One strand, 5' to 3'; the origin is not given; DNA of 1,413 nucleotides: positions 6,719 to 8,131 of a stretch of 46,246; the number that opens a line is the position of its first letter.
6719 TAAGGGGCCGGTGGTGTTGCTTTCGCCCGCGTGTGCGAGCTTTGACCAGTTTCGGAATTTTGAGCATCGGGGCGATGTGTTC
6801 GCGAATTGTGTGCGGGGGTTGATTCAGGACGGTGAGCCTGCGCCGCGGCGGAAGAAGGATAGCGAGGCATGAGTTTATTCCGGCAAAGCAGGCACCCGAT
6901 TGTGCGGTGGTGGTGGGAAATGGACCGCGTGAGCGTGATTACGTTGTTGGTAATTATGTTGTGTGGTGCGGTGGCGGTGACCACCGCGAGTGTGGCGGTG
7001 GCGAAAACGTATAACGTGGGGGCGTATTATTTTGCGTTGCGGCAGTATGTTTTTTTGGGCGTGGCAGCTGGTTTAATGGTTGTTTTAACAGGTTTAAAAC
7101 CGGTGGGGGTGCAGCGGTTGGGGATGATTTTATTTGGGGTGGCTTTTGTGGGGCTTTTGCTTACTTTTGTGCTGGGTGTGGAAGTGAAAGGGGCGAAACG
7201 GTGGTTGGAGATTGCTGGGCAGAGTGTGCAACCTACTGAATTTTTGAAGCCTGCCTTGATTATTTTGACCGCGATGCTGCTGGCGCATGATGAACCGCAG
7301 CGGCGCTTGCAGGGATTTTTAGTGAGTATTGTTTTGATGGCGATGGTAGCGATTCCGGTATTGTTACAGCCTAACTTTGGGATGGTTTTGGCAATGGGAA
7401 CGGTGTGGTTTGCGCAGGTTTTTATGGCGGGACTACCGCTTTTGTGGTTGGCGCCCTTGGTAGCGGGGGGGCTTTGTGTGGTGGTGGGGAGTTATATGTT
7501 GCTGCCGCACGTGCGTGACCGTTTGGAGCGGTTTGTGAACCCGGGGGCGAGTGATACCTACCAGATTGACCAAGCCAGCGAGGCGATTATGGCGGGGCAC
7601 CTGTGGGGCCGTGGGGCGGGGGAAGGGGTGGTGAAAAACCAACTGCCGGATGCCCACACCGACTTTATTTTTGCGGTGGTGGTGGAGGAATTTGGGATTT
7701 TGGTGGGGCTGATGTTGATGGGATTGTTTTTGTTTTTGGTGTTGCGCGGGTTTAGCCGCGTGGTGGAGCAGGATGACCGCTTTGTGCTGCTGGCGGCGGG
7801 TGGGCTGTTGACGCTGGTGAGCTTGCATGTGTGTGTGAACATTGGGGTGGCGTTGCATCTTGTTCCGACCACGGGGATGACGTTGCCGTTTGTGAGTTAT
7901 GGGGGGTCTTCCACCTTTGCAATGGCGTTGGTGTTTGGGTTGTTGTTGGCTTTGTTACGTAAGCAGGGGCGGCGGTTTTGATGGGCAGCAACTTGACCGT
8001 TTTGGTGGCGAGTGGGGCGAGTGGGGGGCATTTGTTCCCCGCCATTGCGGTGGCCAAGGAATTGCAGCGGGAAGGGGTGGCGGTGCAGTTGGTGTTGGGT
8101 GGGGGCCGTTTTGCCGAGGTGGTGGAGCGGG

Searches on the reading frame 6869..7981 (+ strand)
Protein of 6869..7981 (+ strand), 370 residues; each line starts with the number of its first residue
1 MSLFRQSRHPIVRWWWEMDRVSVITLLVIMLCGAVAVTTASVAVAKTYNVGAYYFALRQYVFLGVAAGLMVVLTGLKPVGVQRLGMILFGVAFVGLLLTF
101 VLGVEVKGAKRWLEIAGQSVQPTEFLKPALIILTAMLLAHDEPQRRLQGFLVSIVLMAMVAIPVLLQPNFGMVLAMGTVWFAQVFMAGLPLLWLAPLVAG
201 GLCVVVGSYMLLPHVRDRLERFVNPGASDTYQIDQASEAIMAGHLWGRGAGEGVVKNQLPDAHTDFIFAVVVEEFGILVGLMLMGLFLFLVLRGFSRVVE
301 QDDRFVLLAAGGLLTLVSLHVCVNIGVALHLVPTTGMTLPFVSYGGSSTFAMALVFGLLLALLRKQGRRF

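Call 53: search_protein_families(library=pfam, proteins=[window:6869-7981:+], max_evalue=0.00001)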
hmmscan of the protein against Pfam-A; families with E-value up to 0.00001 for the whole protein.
window:6869-7981:+ (370 aa): 1 family
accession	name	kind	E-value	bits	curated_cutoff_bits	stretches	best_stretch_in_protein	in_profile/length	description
PF01098.24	FTSW_RODA_SPOVE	-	2.1e-75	254.4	26.4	1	22-365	4-353/356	Cell cycle protein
